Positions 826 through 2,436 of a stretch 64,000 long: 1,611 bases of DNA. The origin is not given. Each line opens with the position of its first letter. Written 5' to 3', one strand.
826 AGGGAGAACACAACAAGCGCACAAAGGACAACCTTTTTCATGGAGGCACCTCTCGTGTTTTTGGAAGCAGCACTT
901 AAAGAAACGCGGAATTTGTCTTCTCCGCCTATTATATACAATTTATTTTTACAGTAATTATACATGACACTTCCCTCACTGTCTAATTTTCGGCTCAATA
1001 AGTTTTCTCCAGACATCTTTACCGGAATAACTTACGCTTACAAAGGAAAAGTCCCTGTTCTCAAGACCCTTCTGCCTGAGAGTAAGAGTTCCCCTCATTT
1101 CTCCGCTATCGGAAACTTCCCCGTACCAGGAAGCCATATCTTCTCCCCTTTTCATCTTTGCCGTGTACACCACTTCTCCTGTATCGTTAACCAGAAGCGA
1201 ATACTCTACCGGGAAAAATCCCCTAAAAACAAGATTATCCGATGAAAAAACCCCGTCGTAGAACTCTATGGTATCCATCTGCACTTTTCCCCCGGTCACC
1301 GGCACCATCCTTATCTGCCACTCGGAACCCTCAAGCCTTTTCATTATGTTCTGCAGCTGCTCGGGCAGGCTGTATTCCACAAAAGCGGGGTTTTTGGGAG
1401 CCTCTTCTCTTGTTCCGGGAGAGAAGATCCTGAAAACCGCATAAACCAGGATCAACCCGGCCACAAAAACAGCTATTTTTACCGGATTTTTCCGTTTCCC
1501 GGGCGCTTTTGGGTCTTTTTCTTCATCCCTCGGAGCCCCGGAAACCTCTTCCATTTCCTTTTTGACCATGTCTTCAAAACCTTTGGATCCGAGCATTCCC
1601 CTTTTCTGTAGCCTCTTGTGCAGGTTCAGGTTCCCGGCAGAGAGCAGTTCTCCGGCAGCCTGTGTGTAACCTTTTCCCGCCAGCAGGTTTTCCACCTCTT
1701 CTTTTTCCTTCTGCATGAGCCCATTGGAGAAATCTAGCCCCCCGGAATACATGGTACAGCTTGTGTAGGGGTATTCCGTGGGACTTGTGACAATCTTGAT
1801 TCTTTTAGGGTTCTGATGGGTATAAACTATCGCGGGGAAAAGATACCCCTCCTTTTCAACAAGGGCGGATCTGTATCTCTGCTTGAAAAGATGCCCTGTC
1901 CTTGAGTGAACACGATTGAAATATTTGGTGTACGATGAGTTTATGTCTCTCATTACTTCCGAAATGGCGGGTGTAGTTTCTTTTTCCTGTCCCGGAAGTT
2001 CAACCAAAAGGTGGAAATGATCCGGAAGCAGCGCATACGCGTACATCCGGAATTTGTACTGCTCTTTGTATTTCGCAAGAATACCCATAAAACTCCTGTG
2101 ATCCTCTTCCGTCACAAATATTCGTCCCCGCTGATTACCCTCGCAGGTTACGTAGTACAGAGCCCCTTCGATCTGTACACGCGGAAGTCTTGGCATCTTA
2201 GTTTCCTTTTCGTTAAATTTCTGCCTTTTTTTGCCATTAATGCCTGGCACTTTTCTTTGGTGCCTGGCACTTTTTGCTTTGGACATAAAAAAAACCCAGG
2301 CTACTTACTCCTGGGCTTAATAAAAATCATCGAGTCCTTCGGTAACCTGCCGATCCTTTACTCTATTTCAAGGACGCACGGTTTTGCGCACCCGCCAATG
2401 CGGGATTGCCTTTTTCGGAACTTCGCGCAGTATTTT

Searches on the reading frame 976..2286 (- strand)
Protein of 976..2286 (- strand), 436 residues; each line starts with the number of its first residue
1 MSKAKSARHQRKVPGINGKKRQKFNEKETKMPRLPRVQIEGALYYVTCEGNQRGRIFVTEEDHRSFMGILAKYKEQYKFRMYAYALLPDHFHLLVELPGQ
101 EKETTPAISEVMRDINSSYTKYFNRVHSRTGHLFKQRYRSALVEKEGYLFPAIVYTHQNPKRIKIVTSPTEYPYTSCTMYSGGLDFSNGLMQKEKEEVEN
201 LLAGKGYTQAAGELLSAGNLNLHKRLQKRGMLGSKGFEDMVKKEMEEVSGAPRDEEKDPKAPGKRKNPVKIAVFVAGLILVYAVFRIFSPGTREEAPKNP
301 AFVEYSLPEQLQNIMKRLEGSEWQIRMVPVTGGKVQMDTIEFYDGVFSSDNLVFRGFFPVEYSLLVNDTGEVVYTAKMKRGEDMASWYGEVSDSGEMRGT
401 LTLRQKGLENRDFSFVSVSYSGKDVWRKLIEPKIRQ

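Call 11: search_protein_families(library=pfam, proteins=[window:976-2286:-], max_evalue=0.01)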
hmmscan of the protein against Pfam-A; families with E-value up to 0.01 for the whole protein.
window:976-2286:- (436 aa): 1 family
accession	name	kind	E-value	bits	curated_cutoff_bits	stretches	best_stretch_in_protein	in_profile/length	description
PF01797.21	Y1_Tnp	-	1.6e-09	38.4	23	1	51-146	14-109/121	Transposase IS200 like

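Call 25: search_protein_families(library=ncbifam, proteins=[window:976-2196:-], max_evalue=0.01)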
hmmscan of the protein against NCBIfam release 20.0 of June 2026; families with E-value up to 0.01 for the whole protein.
window:976-2196:- (406 aa): 2 families
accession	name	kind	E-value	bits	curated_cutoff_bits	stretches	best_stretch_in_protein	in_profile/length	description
NF047646.1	REP_Tyr_transpos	equivalog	1.4e-22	80.1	80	1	4-144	2-145/146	REP-associated tyrosine transposase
NF033573.1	transpos_IS200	equivalog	0.0047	17.1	55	0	23-97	22-90/126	IS200/IS605 family transposase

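Call 27: find_homologous_proteins(query=window:976-2196:-, max_evalue=0.00001)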
Query window:976-2196:- (406 aa): 110 proteins with E <= 0.00001 among 5352 candidates.
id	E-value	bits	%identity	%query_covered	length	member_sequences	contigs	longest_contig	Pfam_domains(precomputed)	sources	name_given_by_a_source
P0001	3.4e-273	923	100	100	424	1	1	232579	PF01797.22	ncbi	-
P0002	8.6e-187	639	70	100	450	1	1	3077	PF01797.22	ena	-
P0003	7.1e-99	349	45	96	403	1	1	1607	PF01797.22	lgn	-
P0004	7.3e-95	336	42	100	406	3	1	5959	PF01797.22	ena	-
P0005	1.3e-85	306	42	96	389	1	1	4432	PF01797.22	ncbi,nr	ncbi:MAG: transposase [Candidatus Omnitrophica bacterium]|nr:transposase [Candidatus Omnitrophota ba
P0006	1.1e-83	299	40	96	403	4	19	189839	PF01797.22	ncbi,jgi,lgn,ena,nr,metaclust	ncbi:MAG: hypothetical protein A2Y00_06510 [Omnitrophica WOR_2 bacterium GWF2_43_52]|nr:MAG: hypothe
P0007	2.4e-78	282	39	96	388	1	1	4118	PF01797.22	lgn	-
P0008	5.1e-78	281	38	96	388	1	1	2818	PF01797.22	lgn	-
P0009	5.9e-77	277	39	96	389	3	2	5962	PF01797.22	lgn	-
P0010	1.6e-76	276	38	97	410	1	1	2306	PF01797.22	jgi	jgi:putative transposase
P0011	3.6e-76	275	39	96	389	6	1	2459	PF01797.22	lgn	-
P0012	1.1e-74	270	37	97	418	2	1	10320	PF01797.22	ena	-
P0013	1.4e-74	269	37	96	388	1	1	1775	PF01797.22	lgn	-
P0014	1.9e-74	269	38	96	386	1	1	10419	PF01797.22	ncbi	ncbi:transposase [Candidatus Omnitrophota bacterium]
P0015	3.4e-74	268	37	95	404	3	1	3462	PF01797.22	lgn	-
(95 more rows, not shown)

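Call 28: find_encoding_contigs(protein=P0001, flank=10000, max_places=4)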
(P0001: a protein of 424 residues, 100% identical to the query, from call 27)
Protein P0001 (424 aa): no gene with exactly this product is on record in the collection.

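Call 29: find_encoding_contigs(protein=P0002, flank=10000, max_places=4)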
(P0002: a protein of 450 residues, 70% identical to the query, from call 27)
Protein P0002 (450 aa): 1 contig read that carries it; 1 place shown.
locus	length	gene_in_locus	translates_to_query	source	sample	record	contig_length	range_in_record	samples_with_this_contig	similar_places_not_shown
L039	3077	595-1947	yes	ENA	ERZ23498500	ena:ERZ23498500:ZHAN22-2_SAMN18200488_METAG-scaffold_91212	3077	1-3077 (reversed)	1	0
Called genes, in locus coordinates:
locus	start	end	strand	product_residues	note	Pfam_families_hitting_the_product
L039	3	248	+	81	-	?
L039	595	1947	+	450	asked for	PF01797:Y1_Tnp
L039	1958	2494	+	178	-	-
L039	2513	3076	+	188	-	?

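Call 30: find_encoding_contigs(protein=P0006, flank=6000, max_places=6)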
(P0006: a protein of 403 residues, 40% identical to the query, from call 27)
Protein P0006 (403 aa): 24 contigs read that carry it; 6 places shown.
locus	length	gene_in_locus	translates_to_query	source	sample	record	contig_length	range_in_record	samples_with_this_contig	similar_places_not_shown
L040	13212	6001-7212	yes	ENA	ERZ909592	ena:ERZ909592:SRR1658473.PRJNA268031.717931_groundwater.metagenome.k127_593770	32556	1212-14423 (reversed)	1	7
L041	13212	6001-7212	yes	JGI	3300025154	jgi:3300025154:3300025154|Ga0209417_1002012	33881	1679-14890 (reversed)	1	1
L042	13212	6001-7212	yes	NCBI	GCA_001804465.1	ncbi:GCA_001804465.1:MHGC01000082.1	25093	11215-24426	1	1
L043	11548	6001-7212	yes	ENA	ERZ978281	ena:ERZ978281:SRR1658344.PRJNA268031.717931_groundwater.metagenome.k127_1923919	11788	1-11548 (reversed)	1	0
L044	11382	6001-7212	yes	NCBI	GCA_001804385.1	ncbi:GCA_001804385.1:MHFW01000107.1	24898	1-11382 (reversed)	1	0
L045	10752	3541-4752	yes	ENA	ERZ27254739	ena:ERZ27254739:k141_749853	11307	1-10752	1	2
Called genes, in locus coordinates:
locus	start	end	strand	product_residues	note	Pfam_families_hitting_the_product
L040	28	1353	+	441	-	PF02310:B12-binding (faint), PF04055:Radical_SAM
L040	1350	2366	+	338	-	PF00106:adh_short (weak), PF01073:3Beta_HSD, PF01370:Epimerase, PF02719:Polysacc_synt_2, PF04321:RmlD_sub_bind, PF07993:NAD_binding_4, PF13460:NAD_binding_10, PF16363:GDP_Man_Dehyd, +2 more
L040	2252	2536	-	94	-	-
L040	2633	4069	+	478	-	PF02310:B12-binding (weak), PF04055:Radical_SAM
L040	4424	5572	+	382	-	-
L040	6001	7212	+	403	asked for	PF01797:Y1_Tnp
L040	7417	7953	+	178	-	-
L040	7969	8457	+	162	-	-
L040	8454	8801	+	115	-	PF01909:NTP_transf_2, PF18765:Polbeta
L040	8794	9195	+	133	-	PF05168:HEPN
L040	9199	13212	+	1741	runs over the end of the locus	?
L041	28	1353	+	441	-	PF02310:B12-binding (faint), PF04055:Radical_SAM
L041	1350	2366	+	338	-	PF00106:adh_short (weak), PF01073:3Beta_HSD, PF01370:Epimerase, PF02719:Polysacc_synt_2, PF04321:RmlD_sub_bind, PF07993:NAD_binding_4, PF13460:NAD_binding_10, PF16363:GDP_Man_Dehyd, +2 more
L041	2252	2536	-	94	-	-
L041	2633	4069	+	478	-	PF02310:B12-binding (weak), PF04055:Radical_SAM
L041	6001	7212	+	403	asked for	PF01797:Y1_Tnp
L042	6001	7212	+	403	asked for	PF01797:Y1_Tnp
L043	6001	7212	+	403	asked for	PF01797:Y1_Tnp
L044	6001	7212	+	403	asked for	PF01797:Y1_Tnp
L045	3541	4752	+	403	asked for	PF01797:Y1_Tnp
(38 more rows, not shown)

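Call 43: find_related_loci(query=A2, collection=metagenome_contigs, flank=5000)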
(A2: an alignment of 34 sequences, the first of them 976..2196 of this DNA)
Query A2 (406 aa) in metagenome_contigs; peptide patterns used: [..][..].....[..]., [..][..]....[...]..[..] (x = any residue, [..] = any of these).
600 stretches matched a pattern (row limit reached: there are more); 521 encode a relative of the query (tblastn E <= 1e-3); the best 80 are kept; 80 distinct loci.
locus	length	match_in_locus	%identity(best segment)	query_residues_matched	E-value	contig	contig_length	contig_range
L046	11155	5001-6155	40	1-389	2e-89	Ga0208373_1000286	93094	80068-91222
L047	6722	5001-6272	36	1-397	4e-78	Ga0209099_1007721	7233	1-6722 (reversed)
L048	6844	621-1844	35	1-391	1e-76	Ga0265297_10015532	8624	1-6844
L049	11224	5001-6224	35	1-391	3e-75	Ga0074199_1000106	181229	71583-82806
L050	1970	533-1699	36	1-393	2e-71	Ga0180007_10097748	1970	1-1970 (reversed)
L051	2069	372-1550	35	1-390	1e-70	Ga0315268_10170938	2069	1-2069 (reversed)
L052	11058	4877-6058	34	1-390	7e-68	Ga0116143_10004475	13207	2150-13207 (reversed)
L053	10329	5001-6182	34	1-390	1e-67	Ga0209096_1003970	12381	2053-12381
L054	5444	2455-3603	34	1-390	6e-61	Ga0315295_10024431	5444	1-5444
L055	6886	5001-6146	34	1-390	3e-60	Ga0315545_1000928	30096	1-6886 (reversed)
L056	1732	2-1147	33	12-389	7e-62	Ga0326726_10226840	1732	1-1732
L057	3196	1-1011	32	57-390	3e-53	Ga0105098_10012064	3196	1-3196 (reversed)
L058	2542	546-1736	32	1-390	4e-53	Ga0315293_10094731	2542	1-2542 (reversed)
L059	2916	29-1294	29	1-388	9e-50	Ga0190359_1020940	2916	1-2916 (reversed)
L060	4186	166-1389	30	1-394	3e-47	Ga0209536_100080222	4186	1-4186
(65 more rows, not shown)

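Call 86: search_solved_structures(query=A2, max_evalue=0.01)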
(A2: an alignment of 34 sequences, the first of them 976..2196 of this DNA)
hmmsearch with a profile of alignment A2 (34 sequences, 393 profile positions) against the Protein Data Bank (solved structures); distinct sequences matched with E-value up to 0.01: 1.
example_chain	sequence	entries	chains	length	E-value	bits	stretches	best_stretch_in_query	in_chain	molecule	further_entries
4er8_A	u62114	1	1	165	0.00015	24.5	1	1-147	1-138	TnpArep for protein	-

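Call 90: predict_structure(alignment_id=A2)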
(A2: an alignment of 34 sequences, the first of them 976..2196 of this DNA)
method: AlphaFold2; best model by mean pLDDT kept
length: 406 residues; sequences in the alignment: 34
mean_pLDDT: 83.5   pTM: 0.58
mean pLDDT of the five models: 83.5, 83.4, 82.6, 81.8, 81.8
residues with pLDDT >= 90: 227; 70-90: 102; 50-70: 31; < 50: 46
segments of 3 or more residues with pLDDT < 50: 224-237, 259-275, 395-406
pLDDT, mean of each block of 10 residues (from residue 1): 63 94 82 96 96 96 92 77 96 93 87 95 96 88 94 90 96 94 84 87 93 84 46 49 76 64 39 54 86 94 93 91 90 90 95 96 91 96 93 49 41
secondary structure, 60 per line:
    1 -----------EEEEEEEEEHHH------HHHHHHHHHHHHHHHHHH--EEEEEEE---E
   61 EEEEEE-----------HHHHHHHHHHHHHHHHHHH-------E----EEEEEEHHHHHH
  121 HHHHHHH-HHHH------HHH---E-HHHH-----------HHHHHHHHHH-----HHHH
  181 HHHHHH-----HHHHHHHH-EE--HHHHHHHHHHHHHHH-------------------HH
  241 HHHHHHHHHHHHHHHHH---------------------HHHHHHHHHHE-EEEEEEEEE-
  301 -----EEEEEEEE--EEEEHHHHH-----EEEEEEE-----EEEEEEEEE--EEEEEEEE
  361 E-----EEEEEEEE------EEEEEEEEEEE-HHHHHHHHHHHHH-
elements in order: E12-20 H30-47 E50-56 E60-66 H78-96 E109-114 H115-127 H129-132 H147-150 H162-171 H177-186 H192-199 H205-219 H239-257 H279-288 E291-299 E306-313 E316-319 H320-324 E330-336 E342-350 E353-361 E367-374 E381-391 H393-405

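Call 92: fold_search(model_id=the predicted structure, library=pdb)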
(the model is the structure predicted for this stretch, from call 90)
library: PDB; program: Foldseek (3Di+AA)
matches with E <= 10: 1574; with E <= 0.001: 29
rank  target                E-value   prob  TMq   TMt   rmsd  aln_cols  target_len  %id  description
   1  4er8_A                3.2e-07  1.00  0.31  0.70   4.0       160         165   19  Structure of the REP associates tyrosine transposase bound to a REP hairpin (released 2012-08-15)
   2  2xo6_D                3.5e-05  1.00  0.22  0.63   5.3       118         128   16  DEINOCOCCUS RADIODURANS ISDRA2 TRANSPOSASE Y132F MUTANT COMPLEXED WITH LEFT END RECOGNITION AND CLEAVAGE SITE (released 2010-10-13)
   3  2f4f_A                3.7e-05  1.00  0.22  0.60  11.0       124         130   14  Crystal structure of IS200 transposase (released 2005-12-13)
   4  2xqc_D                4.9e-05  1.00  0.24  0.66   9.5       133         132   16  DEINOCOCCUS RADIODURANS ISDRA2 TRANSPOSASE COMPLEXED WITH LEFT END RECOGNITION AND CLEAVAGE SITE AND ZN (released 2010-10-13)
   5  2xma_B                5.5e-05  1.00  0.22  0.61   7.6       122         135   16  DEINOCOCCUS RADIODURANS ISDRA2 TRANSPOSASE RIGHT END DNA COMPLEX (released 2010-10-13)
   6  2xo6_A                8.1e-05  1.00  0.22  0.62   4.6       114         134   17  DEINOCOCCUS RADIODURANS ISDRA2 TRANSPOSASE Y132F MUTANT COMPLEXED WITH LEFT END RECOGNITION AND CLEAVAGE SITE (released 2010-10-13)
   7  2ec2_D                8.1e-05  1.00  0.21  0.60   3.3       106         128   17  Crystal structure of transposase from Sulfolobus tokodaii (released 2007-02-27)
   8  2xm3_B                8.1e-05  1.00  0.22  0.64   6.8       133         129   16  Deinococcus radiodurans ISDra2 Transposase Left end DNA complex (released 2010-10-13)
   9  2a6m_B                8.1e-05  1.00  0.23  0.59   9.0       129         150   10  Crystal Structure of the ISHp608 Transposase (released 2005-10-25)
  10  2vic_A                8.1e-05  1.00  0.24  0.59  13.0       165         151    8  CRYSTAL STRUCTURE OF THE ISHP608 TRANSPOSASE IN COMPLEX with Left end 26- mer DNA and manganese (released 2008-02-19)
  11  2xma_A                9.6e-05  1.00  0.22  0.59   7.5       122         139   16  DEINOCOCCUS RADIODURANS ISDRA2 TRANSPOSASE RIGHT END DNA COMPLEX (released 2010-10-13)
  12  2vjv_A                1.1e-04  1.00  0.22  0.66   4.4       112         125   10  Crystal structure of the IS608 transposase in complex with left end 26-mer DNA hairpin and a 6-mer DNA representing th (released 2008-02-19)
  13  2xma_E                1.3e-04  1.00  0.22  0.58   7.8       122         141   16  DEINOCOCCUS RADIODURANS ISDRA2 TRANSPOSASE RIGHT END DNA COMPLEX (released 2010-10-13)
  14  2xm3_A                1.4e-04  1.00  0.22  0.66   4.6       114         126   17  Deinococcus radiodurans ISDra2 Transposase Left end DNA complex (released 2010-10-13)
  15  2xm3_C                1.8e-04  1.00  0.22  0.64   5.6       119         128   17  Deinococcus radiodurans ISDra2 Transposase Left end DNA complex (released 2010-10-13)
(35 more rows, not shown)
